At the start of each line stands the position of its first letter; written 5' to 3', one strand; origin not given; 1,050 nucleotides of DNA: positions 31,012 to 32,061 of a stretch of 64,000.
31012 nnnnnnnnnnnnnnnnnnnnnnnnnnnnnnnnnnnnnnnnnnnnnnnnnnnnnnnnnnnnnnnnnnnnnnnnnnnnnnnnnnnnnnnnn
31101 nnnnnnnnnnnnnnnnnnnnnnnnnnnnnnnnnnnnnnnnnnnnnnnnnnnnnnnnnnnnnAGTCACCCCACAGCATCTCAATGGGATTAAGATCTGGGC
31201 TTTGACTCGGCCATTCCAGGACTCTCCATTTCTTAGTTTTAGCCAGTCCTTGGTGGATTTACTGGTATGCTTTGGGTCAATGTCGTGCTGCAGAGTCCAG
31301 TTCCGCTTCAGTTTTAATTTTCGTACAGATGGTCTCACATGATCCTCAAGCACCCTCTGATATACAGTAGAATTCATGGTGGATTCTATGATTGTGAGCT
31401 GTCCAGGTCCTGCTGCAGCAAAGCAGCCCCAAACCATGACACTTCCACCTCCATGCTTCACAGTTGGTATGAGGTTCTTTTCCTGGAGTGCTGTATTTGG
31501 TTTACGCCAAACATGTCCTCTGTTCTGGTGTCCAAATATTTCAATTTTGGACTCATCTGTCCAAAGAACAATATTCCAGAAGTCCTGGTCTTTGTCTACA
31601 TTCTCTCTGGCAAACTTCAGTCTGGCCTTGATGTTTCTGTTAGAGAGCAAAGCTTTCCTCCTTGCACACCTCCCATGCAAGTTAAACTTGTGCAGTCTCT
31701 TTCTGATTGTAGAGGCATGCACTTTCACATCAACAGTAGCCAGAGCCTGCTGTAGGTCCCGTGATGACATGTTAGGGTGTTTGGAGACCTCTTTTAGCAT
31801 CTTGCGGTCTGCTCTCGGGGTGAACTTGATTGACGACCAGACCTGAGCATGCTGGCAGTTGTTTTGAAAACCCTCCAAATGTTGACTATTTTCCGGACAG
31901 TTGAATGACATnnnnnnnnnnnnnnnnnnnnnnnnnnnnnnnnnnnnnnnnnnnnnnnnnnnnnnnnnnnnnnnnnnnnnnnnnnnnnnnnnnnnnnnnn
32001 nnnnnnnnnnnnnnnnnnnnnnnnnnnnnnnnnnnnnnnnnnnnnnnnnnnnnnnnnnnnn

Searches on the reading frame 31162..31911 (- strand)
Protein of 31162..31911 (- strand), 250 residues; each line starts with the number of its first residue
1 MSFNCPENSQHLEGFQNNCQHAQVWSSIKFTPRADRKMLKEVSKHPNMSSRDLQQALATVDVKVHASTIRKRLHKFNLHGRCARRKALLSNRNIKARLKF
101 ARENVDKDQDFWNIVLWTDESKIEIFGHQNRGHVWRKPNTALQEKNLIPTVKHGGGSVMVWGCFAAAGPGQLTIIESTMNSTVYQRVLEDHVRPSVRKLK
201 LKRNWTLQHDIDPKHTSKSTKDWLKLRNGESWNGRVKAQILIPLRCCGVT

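Call 53: search_protein_families(library=pfam, proteins=[window:31162-31911:-], max_evalue=0.001)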
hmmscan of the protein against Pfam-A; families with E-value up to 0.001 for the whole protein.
window:31162-31911:- (250 aa): 1 family
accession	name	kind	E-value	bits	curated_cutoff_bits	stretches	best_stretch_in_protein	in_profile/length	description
PF01498.24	HTH_Tnp_Tc3_2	-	2.3e-21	76.3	31.5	1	35-106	1-72/72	Transposase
